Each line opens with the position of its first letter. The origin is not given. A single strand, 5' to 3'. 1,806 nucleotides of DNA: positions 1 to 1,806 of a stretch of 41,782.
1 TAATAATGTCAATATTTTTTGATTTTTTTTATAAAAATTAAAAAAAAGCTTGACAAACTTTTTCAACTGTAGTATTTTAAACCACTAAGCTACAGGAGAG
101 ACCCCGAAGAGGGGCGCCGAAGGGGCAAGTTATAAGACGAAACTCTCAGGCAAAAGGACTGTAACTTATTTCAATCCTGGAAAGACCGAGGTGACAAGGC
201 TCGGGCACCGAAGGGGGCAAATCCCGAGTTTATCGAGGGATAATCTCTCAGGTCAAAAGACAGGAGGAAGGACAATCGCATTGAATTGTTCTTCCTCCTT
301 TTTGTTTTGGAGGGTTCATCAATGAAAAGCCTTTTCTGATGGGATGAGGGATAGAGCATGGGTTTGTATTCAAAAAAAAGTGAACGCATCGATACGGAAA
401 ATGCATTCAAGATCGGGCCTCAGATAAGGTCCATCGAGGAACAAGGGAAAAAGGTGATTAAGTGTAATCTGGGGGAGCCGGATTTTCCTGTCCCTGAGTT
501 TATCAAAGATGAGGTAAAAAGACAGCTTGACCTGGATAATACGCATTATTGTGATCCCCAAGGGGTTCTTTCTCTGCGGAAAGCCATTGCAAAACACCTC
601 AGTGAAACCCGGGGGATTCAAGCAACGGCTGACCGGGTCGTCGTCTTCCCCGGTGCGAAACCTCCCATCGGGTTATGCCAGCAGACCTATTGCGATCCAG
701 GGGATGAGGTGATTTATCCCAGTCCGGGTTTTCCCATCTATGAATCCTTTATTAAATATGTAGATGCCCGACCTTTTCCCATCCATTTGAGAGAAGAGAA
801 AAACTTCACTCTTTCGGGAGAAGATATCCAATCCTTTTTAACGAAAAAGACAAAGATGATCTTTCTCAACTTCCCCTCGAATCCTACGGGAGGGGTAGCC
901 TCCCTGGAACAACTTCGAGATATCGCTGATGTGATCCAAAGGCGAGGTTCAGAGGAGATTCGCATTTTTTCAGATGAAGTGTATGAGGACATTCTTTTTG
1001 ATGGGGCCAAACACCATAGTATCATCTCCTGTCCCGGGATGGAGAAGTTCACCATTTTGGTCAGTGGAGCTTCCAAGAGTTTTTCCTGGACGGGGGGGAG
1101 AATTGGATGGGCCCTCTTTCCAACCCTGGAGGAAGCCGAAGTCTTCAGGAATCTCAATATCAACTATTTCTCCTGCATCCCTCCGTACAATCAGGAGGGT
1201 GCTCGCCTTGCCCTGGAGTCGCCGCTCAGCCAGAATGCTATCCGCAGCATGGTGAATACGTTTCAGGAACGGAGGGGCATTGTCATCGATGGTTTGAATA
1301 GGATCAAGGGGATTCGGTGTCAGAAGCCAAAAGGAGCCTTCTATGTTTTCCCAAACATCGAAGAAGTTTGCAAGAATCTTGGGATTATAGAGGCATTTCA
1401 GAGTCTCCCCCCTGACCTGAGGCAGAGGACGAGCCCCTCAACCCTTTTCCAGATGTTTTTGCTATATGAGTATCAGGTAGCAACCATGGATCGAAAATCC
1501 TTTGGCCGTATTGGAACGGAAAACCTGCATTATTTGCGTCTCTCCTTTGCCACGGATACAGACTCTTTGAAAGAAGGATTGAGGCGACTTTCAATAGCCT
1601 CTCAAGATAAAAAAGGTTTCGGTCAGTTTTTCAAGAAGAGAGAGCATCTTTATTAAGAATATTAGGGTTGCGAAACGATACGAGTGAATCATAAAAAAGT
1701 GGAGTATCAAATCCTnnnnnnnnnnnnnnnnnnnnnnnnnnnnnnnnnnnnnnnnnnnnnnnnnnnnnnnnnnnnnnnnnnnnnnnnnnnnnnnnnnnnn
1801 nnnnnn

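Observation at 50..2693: Tandem glycine riboswitch controls an aminotransferase and a glyoxylate-reductase-like dehydrogenase instead of the glycine cleavage system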

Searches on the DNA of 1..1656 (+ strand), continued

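Call 52: search_rna_families(sources=[L054, L052, L055], threshold=evalue, max_evalue=0.001, show_alignments=4)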
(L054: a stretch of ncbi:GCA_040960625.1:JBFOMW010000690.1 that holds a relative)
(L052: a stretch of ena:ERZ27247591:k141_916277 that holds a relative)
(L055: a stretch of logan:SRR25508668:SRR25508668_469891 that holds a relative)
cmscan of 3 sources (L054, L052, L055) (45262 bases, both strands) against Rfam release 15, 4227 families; matches with E-value up to 0.001: 3.
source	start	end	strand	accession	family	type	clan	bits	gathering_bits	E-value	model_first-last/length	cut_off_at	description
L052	9706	9910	+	RF03166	glycine-GGAnGA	Cis-reg; riboswitch;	CL00125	73.7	110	1.5e-13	1-177/177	no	glycine-GGAnGA riboswitch aptamer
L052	20277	20327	-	RF04240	mir-4716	Gene; miRNA;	-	38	76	0.00014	1-84/84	no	mir-4716 microRNA precursor family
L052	20277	20327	+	RF04240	mir-4716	Gene; miRNA;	-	37.7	76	0.00017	1-84/84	no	mir-4716 microRNA precursor family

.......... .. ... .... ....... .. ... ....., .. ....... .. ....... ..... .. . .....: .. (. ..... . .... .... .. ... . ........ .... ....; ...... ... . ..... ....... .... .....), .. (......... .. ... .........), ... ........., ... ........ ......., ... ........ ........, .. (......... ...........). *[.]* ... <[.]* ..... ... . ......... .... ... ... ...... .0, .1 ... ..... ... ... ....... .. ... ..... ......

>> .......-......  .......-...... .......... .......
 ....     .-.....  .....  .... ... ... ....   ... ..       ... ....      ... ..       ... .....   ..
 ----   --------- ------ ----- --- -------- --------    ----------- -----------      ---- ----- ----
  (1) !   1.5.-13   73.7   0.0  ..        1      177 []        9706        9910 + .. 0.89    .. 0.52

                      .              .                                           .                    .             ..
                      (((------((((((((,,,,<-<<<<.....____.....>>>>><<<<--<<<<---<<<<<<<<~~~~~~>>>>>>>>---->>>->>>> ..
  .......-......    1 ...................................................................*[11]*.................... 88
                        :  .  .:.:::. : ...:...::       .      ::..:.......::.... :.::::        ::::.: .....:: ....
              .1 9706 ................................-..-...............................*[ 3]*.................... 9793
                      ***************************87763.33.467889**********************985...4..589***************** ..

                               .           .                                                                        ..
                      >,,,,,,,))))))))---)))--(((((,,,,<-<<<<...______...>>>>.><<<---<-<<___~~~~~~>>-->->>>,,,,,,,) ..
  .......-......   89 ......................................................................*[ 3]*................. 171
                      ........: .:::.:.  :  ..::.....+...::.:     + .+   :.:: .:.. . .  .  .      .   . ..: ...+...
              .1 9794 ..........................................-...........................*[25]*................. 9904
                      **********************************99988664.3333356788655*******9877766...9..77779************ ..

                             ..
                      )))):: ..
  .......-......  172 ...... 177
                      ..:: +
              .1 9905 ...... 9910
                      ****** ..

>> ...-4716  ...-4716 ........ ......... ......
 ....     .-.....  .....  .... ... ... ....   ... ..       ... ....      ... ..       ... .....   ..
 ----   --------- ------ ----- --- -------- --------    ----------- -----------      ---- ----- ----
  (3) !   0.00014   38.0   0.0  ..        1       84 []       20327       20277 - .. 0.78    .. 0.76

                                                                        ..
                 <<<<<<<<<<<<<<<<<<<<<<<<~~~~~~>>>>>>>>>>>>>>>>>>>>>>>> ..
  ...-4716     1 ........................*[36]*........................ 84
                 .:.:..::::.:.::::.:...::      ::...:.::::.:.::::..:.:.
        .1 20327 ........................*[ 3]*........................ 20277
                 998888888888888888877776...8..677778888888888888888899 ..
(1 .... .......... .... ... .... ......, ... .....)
